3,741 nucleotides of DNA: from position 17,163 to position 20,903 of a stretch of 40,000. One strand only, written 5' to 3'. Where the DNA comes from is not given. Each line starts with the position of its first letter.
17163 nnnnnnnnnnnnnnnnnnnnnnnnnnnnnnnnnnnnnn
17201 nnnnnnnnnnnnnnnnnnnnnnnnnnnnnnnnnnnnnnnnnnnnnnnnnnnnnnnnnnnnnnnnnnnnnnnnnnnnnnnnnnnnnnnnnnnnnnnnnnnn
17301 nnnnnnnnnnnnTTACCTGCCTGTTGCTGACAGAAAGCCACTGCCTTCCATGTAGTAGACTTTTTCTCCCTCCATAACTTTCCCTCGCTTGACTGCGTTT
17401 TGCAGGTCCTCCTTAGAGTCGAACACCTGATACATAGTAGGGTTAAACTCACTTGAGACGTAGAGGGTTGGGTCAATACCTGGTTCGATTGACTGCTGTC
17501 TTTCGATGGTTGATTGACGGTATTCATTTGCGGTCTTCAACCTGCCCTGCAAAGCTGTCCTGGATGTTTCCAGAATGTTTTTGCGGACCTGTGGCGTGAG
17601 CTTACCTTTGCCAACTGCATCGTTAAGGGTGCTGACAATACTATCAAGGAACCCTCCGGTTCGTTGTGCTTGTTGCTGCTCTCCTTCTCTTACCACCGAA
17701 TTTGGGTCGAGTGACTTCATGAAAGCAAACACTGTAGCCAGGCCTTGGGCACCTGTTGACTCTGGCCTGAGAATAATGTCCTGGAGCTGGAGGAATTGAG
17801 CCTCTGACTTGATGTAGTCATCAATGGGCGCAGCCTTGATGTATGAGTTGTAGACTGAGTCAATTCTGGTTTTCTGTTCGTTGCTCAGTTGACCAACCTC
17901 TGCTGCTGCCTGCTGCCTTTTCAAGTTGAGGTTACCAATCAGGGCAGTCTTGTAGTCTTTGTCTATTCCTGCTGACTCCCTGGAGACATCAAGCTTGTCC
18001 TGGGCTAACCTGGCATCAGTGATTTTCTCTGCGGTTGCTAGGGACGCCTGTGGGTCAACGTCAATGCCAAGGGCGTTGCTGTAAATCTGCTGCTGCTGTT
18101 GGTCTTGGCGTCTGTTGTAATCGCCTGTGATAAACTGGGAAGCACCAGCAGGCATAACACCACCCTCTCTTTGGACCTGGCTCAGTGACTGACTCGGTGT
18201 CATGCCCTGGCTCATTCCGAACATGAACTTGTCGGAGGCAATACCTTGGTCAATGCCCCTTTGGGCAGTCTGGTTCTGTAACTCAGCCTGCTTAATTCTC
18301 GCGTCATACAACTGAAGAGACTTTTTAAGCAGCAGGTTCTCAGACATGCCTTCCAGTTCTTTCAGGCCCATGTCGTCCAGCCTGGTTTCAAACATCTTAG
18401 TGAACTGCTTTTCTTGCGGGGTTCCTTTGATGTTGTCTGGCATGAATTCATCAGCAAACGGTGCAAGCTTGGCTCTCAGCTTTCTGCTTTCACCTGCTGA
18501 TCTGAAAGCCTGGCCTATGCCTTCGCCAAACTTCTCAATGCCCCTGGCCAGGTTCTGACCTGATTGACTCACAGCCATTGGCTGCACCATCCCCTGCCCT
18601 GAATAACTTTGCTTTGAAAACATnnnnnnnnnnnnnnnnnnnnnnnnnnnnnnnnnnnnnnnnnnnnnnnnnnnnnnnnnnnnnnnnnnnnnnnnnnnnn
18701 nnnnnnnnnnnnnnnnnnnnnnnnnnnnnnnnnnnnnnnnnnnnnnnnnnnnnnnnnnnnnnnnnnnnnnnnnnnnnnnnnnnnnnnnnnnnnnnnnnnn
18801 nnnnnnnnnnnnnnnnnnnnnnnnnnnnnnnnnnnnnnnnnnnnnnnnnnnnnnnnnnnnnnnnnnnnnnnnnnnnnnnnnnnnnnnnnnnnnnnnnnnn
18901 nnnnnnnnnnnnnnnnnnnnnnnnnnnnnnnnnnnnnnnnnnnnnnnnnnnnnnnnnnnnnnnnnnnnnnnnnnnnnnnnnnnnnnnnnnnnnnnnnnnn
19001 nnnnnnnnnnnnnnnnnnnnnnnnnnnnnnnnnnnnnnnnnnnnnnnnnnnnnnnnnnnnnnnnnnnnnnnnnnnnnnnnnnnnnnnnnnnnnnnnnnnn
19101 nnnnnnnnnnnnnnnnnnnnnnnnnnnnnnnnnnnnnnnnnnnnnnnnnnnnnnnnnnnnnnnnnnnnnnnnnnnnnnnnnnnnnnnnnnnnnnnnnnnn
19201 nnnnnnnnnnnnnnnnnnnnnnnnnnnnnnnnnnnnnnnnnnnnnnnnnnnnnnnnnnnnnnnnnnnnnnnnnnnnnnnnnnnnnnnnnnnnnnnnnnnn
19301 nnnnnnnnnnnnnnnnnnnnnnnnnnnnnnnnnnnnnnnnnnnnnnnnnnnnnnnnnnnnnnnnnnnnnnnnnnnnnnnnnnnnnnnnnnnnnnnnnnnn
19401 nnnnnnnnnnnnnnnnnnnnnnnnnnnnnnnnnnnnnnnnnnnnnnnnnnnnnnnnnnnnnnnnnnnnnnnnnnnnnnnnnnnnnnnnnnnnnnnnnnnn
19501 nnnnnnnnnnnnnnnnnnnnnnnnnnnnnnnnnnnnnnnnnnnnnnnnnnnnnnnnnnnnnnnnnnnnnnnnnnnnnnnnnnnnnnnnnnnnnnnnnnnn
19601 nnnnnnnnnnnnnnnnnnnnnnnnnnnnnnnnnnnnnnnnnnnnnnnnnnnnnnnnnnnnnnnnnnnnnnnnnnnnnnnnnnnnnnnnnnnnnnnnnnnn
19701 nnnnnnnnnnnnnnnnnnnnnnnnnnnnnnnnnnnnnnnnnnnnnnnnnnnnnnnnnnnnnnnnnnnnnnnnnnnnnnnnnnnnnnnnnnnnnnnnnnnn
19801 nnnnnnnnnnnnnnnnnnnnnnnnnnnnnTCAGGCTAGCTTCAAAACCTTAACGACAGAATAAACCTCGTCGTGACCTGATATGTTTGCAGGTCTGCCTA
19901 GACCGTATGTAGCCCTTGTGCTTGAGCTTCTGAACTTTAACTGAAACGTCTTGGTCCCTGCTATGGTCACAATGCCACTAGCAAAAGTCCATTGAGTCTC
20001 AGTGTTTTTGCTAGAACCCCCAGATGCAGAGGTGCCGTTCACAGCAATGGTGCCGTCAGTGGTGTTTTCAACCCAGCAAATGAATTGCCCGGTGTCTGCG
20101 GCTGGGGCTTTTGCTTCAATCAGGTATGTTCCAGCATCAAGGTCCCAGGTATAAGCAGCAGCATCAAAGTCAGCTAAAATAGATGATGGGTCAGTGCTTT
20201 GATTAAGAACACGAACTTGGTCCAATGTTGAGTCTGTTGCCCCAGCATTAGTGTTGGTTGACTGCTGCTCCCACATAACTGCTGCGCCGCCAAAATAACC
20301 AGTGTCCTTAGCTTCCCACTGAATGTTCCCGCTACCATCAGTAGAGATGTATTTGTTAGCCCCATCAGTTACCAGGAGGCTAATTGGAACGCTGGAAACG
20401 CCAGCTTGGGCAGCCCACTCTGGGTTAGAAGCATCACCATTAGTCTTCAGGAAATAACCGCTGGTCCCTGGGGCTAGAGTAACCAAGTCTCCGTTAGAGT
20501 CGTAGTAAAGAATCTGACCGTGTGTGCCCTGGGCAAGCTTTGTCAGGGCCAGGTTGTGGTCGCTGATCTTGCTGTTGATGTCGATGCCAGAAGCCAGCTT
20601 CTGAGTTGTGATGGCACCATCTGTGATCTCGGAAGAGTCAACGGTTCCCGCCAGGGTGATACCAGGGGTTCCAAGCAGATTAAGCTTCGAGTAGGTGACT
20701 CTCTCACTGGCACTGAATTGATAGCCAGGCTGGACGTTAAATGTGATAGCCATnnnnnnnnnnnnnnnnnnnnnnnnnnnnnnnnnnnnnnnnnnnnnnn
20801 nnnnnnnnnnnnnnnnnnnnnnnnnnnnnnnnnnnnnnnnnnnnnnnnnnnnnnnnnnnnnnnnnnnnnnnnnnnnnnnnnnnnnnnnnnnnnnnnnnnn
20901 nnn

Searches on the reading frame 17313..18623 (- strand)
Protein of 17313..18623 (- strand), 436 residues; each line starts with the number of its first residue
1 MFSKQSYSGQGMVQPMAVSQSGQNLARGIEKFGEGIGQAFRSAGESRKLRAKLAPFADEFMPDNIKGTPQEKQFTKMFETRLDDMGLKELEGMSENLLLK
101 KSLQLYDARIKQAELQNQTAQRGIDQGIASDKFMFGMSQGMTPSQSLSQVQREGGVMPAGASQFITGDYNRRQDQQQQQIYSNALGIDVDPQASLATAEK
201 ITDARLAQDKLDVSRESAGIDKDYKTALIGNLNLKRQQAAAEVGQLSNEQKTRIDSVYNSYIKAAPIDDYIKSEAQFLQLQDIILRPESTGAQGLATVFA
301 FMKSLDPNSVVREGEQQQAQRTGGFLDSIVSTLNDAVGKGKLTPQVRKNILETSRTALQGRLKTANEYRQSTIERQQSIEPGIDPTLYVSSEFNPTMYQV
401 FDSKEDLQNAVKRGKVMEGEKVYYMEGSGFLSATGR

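Call 6: search_protein_families(library=phrogs, proteins=[window:17313-18623:-], max_evalue=0.001)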
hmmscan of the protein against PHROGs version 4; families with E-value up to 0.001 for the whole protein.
window:17313-18623:- (436 aa): 1 family
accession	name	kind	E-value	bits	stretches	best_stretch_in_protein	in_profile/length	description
phrog_13634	-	unknown function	3.6e-09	37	1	265-353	231-317/403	-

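Call 7: search_protein_families(library=pfam, proteins=[window:17313-18623:-], max_evalue=0.001)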
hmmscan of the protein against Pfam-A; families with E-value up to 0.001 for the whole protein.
window:17313-18623:- (436 aa): 0 families

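Call 56: search_protein_families(library=ncbifam, proteins=[window:17313-18623:-], max_evalue=0.01)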
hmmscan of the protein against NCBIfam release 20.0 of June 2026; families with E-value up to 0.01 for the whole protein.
window:17313-18623:- (436 aa): 0 families

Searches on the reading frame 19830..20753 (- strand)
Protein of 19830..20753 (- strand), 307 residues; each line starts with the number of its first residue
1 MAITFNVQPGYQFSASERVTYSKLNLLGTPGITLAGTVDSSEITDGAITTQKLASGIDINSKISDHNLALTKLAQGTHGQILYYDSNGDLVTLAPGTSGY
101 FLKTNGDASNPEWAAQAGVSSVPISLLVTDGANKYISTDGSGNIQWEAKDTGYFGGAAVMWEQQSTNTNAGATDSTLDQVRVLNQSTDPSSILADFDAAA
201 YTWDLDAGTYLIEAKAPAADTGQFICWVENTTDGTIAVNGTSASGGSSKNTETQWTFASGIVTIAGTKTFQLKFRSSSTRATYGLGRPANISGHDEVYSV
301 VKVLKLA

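Call 6: search_protein_families(library=phrogs, proteins=[window:19830-20753:-], max_evalue=0.001)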
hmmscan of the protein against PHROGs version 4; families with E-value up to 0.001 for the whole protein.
window:19830-20753:- (307 aa): 1 family
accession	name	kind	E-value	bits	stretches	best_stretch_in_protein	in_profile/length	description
phrog_24210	-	tail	4.9e-11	43.6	1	162-307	163-303/303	tail fiber protein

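Call 7: search_protein_families(library=pfam, proteins=[window:19830-20753:-], max_evalue=0.001)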
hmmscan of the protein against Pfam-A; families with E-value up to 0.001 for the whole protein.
window:19830-20753:- (307 aa): 0 families
